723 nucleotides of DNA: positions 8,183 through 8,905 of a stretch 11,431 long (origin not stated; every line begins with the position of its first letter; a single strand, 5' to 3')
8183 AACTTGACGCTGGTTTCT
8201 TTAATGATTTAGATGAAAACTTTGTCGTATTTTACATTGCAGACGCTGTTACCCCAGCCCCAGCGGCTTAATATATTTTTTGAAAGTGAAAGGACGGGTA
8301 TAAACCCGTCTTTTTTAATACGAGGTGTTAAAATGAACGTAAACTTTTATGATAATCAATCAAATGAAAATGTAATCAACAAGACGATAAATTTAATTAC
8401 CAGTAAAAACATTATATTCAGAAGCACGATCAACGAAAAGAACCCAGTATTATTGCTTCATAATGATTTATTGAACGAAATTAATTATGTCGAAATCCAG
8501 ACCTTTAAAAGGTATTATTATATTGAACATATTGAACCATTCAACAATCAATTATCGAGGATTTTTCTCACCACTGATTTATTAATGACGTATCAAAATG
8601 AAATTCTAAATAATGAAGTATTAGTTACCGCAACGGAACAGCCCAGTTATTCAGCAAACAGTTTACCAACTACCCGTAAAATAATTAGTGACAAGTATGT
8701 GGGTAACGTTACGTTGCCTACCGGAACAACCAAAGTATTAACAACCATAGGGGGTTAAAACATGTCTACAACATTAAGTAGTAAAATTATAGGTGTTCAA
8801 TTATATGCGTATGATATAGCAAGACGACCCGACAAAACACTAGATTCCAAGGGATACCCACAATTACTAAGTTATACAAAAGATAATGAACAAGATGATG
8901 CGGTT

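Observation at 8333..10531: The gp9-like tail knob appears split into two ORFs in the same frame, separated only by TAA plus one codon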

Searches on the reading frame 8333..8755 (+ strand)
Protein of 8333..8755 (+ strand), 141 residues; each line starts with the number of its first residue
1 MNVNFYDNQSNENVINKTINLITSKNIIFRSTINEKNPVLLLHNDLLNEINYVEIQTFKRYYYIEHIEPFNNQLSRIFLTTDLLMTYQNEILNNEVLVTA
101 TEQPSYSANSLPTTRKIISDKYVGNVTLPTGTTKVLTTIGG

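Call 5: search_protein_families(library=pfam, proteins=[window:8333-8755:+], max_evalue=1)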
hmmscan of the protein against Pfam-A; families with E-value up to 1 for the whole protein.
window:8333-8755:+ (141 aa): 0 families

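Call 6: search_protein_families(library=phrogs, proteins=[window:8333-8755:+], max_evalue=0.1)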
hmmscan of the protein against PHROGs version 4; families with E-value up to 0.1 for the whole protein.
window:8333-8755:+ (141 aa): 1 family
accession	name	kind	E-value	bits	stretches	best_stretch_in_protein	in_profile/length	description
phrog_2248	-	tail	0.0048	16.7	1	45-105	62-126/590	tail protein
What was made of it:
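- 8333..8758 (+): ORF A, 141 aa: the minor (proximal) tail-knob subunit, homologous to the N-terminal tail-tube-like domain of phi29 gp9, C1 gp12 and the Andhra knob. PHROG 2248 'tail protein' (call 6).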

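Call 8: search_dna_similar(query=window:8333-8755:+, collection=phages, mode=protein, max_evalue=1, max_rows=30)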
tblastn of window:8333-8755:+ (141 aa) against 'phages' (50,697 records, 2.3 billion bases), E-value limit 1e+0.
Records with a match: 15; places in all: 15; records where one place covers at least 80% of the query: 2.
Best place of each record, by identity: <60% 15.
By first word of the organism name: Salmonella 7; Bacteriophage 3; Enterobacter 1; Vibrio 1; Pectobacterium 1; Acinetobacter 1; Shigella 1.
By host as written in the record: - 5; Salmonella enterica subsp. enterica serovar Enteritidis PT1 4; Salmonella enterica subsp. enterica serovar Enteritidis 2; Enterobacter hormaechei 156 1; Salmonella enterica subsp. enterica serovar Kentucky 1; Pectobacterium sp. 1; Shigella flexneri (EUROGROUP BIOLAB strain) 1.
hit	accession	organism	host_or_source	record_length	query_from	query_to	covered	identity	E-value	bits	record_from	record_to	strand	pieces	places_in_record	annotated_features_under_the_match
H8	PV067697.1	Enterobacter phage Entb_47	Enterobacter hormaechei 156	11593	1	125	89%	31.1%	1e-10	64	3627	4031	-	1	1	hypothetical protein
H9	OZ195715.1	Vibrio phage K58 g2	Seawater and oysters mix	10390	1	95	67%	38.5%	2e-9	60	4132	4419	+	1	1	hypothetical protein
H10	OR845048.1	Salmonella phage S.Ent 1-35-3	Salmonella enterica subsp. enterica ...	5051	1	96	68%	33.3%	4e-8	56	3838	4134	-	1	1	record has no annotation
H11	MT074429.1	Salmonella phage astrithr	Salmonella enterica subsp. enterica ...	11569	1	96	68%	33.3%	1e-7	55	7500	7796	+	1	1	hypothetical protein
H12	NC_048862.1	Salmonella phage astrithr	Salmonella enterica subsp. enterica ...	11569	1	96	68%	33.3%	1e-7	55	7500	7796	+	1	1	hypothetical protein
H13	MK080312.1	Salmonella phage Astrid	Salmonella enterica subsp. enterica ...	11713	1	96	68%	33.3%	1e-7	55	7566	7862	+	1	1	hypothetical protein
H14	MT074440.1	Salmonella phage assan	Salmonella enterica subsp. enterica ...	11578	1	96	68%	33.3%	1e-7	55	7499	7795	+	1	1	hypothetical protein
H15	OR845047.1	Salmonella phage S.Ent 1-35-3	Salmonella enterica subsp. enterica ...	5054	1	96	68%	33.3%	2e-7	54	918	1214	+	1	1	record has no annotation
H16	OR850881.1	Salmonella phage S.Kent 1-2-1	Salmonella enterica subsp. enterica ...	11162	1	96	68%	31.3%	3e-5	48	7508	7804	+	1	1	record has no annotation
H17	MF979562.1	Pectobacterium phage DU_PP_III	Pectobacterium sp.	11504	1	96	68%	30.3%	1e-5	49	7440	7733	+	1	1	hypothetical protein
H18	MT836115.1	Bacteriophage sp.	human fecal samples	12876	23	124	72%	27.6%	8e-2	38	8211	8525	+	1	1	record has no annotation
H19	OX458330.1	Acinetobacter phage Phanie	wastewater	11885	12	124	80%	23.7%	1e-1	37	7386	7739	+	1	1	putative tail knob protein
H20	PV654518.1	Shigella phage vB_SHGBLB0004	Shigella flexneri (EUROGROUP BIOLAB ...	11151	13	94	58%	32.1%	2e-4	45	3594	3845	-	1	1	hypothetical protein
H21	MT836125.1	Bacteriophage sp.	human fecal samples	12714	9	102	67%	27.8%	3e-4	45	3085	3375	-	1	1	record has no annotation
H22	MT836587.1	Bacteriophage sp.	human fecal samples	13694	23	98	54%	31.6%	4e-2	39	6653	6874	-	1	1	record has no annotation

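Call 10: get_annotated_region(hit=H8, flank=4000)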
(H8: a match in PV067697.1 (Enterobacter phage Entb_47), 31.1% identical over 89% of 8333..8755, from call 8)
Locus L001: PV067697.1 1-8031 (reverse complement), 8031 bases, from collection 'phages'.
description: Enterobacter phage Entb_47, complete genome.
organism: Enterobacter phage Entb_47 (NCBI taxid 3394619)
taxonomy: Viruses
host: Enterobacter hormaechei 156; source: wastewater; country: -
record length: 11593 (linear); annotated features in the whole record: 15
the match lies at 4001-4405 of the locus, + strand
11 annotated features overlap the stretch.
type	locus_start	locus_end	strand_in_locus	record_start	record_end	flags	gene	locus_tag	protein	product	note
CDS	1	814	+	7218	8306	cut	-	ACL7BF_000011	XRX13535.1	hypothetical protein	-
CDS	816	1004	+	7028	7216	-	-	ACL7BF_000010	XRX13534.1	hypothetical protein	-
CDS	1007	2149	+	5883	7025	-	-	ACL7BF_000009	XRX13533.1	hypothetical protein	-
CDS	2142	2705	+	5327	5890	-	-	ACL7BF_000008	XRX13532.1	hypothetical protein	-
CDS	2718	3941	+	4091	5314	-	-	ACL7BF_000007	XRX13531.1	hypothetical protein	-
CDS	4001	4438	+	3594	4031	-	-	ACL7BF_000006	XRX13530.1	hypothetical protein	-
CDS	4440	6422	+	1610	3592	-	-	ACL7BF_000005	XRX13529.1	hypothetical protein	-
CDS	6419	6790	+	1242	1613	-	-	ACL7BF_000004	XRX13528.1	L-alanyl-D-glutamate peptidase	-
CDS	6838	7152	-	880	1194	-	-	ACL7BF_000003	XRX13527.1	hypothetical protein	-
CDS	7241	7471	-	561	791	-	-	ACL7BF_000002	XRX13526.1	hypothetical protein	-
CDS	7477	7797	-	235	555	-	-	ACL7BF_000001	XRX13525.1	hypothetical protein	-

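Call 11: get_annotated_region(hit=H12, flank=4000)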
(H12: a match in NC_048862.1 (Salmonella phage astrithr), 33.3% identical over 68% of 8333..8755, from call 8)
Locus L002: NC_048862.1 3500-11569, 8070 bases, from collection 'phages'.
description: Salmonella phage astrithr, complete genome.
organism: Salmonella phage astrithr (NCBI taxid 2713276)
taxonomy: Viruses; Duplodnaviria; Heunggongvirae; Uroviricota; Caudoviricetes; Astrithrvirus; Astrithrvirus astrithr
host: Salmonella enterica subsp. enterica serovar Enteritidis PT1; source: wastewater; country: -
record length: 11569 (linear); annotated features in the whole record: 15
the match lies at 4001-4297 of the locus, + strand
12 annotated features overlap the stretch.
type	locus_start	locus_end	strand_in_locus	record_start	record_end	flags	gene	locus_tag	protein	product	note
CDS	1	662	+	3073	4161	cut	-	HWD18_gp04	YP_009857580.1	terminase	PVOGs: VOG0639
CDS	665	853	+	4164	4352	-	-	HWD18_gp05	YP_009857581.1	hypothetical protein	-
CDS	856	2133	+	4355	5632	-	-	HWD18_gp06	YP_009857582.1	upper collar connector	PVOGs: VOG0644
CDS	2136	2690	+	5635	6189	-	-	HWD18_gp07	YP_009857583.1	hypothetical protein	-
CDS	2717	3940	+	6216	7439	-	-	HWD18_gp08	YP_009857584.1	major head protein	-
CDS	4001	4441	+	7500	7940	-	-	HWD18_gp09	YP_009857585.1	hypothetical protein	-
CDS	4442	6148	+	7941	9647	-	-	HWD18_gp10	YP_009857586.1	hypothetical protein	-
CDS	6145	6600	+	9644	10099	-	-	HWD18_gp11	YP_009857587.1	endolysin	-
CDS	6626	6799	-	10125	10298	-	-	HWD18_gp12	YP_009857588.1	hypothetical protein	-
CDS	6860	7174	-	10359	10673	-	-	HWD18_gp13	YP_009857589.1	hypothetical protein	-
CDS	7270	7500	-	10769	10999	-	-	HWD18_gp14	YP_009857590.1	hypothetical protein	-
CDS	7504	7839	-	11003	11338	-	-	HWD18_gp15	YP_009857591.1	hypothetical protein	-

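Call 12: get_annotated_region(hit=H19, flank=4500)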
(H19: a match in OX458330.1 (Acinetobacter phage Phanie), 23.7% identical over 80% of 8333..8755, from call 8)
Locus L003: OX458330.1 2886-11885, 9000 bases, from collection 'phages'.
description: Acinetobacter phage Phanie genome assembly, chromosome: Phanie.
organism: Acinetobacter phage Phanie (NCBI taxid 3029265)
taxonomy: Viruses; Duplodnaviria; Heunggongvirae; Uroviricota; Caudoviricetes; Astrithrvirus
host: -; source: wastewater; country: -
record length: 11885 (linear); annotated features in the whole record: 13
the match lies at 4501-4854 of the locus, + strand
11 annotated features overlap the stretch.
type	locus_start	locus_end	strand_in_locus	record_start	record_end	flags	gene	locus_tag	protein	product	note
CDS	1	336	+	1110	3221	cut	-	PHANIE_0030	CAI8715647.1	DNA polymerase, phage-associated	-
CDS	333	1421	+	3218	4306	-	-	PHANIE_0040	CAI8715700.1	Phage DNA packaging ATPase podovirus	-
CDS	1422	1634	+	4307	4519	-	-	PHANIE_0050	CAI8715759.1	hypothetical protein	-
CDS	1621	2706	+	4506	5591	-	-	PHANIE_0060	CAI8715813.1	Phage collar connector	-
CDS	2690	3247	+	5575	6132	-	-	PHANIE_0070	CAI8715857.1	hypothetical protein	-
CDS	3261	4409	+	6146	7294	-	-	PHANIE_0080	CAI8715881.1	putative major head protein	-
CDS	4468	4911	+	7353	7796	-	-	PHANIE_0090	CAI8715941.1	putative tail knob protein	-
CDS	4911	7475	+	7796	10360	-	-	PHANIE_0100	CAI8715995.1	poly(beta-D-mannuronate) lyase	-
CDS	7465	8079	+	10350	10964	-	-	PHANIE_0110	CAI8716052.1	N-acetylmuramoyl-L-alanine amidase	-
CDS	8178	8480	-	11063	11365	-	-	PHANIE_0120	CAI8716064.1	hypothetical protein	-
CDS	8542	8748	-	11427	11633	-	-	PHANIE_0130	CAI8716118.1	hypothetical protein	-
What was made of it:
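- On Split (two-gene) tail knob of astrithr-like small phi29-related phages: The layout is the same in astrithr, Entb_47 and Phanie (calls 10-12).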

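Call 13: search_solved_structures(query=window:8333-8755:+, max_evalue=10, show_alignments=2)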
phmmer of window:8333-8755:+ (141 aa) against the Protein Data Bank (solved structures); distinct sequences matched with E-value up to 10: 3.
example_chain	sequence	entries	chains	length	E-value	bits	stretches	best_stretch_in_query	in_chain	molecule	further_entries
4c53_A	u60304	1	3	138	0.13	15.7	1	11-93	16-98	PRE-GLYCOPROTEIN POLYPROTEIN GP COMPLEX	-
3mko_A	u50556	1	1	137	0.47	13.9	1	16-90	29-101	Glycoprotein C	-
8egs_Y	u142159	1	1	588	7.4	10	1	4-92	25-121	Major tail protein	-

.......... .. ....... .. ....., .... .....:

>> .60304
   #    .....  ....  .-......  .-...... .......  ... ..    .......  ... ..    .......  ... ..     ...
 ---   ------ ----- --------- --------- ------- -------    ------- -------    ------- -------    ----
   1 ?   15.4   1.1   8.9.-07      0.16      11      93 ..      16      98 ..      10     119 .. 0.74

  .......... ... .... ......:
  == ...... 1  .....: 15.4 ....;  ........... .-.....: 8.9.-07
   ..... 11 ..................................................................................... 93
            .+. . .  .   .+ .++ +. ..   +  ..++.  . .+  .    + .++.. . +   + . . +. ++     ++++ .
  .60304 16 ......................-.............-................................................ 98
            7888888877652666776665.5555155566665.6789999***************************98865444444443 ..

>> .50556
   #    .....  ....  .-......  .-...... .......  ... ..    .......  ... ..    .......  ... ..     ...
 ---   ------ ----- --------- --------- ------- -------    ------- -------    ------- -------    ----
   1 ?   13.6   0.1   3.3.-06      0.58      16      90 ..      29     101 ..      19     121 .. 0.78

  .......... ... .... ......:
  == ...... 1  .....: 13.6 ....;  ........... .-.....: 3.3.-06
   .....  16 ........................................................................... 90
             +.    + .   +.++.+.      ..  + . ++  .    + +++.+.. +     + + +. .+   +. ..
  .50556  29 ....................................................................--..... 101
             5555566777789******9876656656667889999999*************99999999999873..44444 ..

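Call 15: find_homologous_proteins(query=window:8333-8755:+, max_evalue=0.001)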
Query window:8333-8755:+ (141 aa): 224 proteins with E <= 0.001 among 241 candidates; the best 120 are listed.
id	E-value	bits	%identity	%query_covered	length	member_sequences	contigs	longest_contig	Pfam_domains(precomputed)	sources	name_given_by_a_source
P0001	1.9e-82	292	100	100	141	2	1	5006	-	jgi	-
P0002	5.0e-72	258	86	100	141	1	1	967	-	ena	-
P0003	8.7e-71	254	85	100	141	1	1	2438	-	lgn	-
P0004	1.2e-70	253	82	100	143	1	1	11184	-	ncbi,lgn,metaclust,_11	metaclust:\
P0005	1.6e-70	253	85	100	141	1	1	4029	-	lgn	-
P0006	2.5e-70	252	83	100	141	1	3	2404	-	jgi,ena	-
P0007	6.3e-70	251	82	100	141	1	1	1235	-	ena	-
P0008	2.1e-69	249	83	100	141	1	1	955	-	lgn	-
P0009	4.6e-69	248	85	100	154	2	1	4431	-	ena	-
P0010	7.6e-69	248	82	100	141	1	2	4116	-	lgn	-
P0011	2.2e-68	246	82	100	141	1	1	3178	-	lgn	-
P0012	1.3e-67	244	81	100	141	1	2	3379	-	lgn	-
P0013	2.8e-67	243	82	100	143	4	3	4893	-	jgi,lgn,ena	-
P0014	7.0e-66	238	78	100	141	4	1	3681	-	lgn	-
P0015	2.7e-65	236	78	100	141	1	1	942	-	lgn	-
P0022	1.4e-62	227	77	99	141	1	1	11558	-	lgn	-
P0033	9.4e-61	221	72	100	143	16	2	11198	-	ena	-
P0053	9.8e-58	212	68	100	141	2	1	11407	-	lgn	-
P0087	3.9e-56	207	71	99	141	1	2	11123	-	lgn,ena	-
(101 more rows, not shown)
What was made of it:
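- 224 homologues of A were found, nearly all exactly 141 aa (call 15).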

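Call 18: find_related_loci(query=window:8333-8755:+, collection=viral_contigs, flank=3500)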
Query window:8333-8755:+ (141 aa) in viral_contigs; peptide patterns used: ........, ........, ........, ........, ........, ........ (x = any residue, [..] = any of these).
12 stretches matched a pattern, but none encodes a relative of the query by tblastn (E <= 1e-3).
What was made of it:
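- Tried and rejected: A viral_contigs scan with A alone found nothing (call 18).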

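Call 20: find_related_loci(query=A1, collection=viral_contigs, flank=3500)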
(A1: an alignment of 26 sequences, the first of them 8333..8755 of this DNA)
Query A1 (141 aa) in viral_contigs; peptide patterns used: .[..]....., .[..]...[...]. (x = any residue, [..] = any of these).
338 stretches matched a pattern; 3 encode a relative of the query (tblastn E <= 1e-3); 3 distinct loci.
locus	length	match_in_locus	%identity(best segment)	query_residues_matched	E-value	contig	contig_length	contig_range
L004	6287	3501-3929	31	3-141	7e-19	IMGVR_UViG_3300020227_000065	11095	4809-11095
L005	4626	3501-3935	34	1-141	4e-17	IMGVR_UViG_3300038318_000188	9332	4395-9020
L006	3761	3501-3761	36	1-84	3e-10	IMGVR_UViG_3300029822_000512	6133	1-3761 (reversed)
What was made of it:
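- Tried and rejected: With an alignment it found only 3 loci (call 20).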

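Call 21: find_related_loci(query=A1, collection=metagenome_contigs, flank=3500)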
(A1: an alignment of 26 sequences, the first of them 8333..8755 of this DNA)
Query A1 (141 aa) in metagenome_contigs; peptide patterns used: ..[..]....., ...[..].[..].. (x = any residue, [..] = any of these).
318 stretches matched a pattern; 22 encode a relative of the query (tblastn E <= 1e-3); 22 distinct loci.
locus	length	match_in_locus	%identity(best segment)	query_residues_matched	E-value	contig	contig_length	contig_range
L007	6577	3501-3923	82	1-141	1e-78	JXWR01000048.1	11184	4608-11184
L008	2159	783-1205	75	1-141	5e-71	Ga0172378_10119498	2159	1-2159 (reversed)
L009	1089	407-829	73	1-141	4e-72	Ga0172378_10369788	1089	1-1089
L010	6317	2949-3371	69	1-141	7e-64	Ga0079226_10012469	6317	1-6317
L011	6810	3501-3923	67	1-141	1e-63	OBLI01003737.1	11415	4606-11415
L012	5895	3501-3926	36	1-141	9e-23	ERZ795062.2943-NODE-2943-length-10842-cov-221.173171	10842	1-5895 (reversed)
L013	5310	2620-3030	37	6-141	5e-22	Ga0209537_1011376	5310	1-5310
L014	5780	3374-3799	37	1-141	9e-22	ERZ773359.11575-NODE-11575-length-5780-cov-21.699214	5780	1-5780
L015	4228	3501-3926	37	1-141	1e-21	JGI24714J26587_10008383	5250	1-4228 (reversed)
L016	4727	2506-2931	36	1-141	3e-21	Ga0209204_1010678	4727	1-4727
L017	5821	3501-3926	38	1-141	4e-21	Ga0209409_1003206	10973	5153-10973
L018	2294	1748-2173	35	1-141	5e-21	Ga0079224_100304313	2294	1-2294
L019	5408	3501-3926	34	1-141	1e-20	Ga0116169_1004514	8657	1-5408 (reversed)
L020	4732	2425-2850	34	1-141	1e-19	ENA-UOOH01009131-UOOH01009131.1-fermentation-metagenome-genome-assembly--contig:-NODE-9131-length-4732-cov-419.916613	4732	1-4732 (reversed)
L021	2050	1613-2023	37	6-141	1e-19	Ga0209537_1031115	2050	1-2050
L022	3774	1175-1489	38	1-116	8e-16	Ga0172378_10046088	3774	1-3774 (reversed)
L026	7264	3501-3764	34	5-91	3e-10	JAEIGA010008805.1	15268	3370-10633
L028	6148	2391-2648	33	23-105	9e-6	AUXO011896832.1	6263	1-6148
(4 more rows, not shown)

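Call 25: search_solved_structures(query=A2, max_evalue=10, show_alignments=4)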
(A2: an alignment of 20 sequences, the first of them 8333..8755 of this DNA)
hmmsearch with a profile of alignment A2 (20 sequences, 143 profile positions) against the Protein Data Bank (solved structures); distinct sequences matched with E-value up to 10: 2.
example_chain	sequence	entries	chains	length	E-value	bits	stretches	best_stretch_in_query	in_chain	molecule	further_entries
4eo2_A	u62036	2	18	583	0.00026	23.9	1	44-120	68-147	Major tail protein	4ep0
8egs_Y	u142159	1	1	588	0.016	18.1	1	30-132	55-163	Major tail protein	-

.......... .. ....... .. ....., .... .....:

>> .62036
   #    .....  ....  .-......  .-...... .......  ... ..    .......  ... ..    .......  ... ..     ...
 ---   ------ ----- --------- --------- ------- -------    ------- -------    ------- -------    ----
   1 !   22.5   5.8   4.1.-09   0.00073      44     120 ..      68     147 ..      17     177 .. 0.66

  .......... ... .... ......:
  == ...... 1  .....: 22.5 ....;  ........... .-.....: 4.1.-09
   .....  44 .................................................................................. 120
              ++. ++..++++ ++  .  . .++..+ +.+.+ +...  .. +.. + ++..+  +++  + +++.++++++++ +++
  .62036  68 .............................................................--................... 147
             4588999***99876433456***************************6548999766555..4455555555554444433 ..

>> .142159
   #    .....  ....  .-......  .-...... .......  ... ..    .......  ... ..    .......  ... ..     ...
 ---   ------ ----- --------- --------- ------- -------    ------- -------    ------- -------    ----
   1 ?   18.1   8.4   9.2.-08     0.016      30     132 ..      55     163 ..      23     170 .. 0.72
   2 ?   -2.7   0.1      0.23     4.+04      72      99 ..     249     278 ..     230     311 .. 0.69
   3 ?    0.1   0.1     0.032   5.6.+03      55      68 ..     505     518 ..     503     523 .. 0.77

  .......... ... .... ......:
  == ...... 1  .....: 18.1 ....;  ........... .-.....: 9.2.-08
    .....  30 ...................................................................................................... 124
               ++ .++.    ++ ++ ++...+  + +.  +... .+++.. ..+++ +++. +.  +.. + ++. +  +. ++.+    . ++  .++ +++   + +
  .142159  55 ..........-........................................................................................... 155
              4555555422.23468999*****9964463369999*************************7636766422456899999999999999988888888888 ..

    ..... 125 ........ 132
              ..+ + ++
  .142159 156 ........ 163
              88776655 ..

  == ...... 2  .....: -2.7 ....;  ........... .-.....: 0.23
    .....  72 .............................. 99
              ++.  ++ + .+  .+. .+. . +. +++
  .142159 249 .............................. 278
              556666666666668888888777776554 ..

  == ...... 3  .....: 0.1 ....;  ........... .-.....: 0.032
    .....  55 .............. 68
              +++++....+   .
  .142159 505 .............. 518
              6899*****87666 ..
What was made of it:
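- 8333..8758 (+): Profile against PDB: 4eo2 (C1 gp12) E 2.6e-4 and 8egs_Y E 0.016 (call 25).
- On phi29-type tail knob protein (gp9 / gp12 / 'major tail protein'): ORF A: profile against PDB gives 4eo2 at E 2.6e-4 and 8egs at E 0.016 (call 25).
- Homology of A. Profile against PDB gives C1 gp12 (4eo2) at E 2.6e-4 and the Andhra knob at E 0.016 (call 25).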

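Call 43: predict_structure(alignment_id=A1)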
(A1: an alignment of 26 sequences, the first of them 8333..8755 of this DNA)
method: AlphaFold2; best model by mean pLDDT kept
length: 141 residues; sequences in the alignment: 26
mean_pLDDT: 53.4   pTM: 0.46
mean pLDDT of the five models: 53.4, 31.4, 31.4, 31.0, 30.4
residues with pLDDT >= 90: 0; 70-90: 51; 50-70: 19; < 50: 71
segments of 3 or more residues with pLDDT < 50: 1-17, 88-141
pLDDT, mean of each block of 10 residues (from residue 1): 32 46 69 70 74 74 80 81 55 36 34 34 36 30 26
secondary structure, 60 per line:
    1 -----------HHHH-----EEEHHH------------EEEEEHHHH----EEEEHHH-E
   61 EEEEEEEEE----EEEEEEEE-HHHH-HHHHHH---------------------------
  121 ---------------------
elements in order: H12-15 E21-23 E39-43 H44-47 E52-55 E60-69 E74-81 H83-86 H88-93
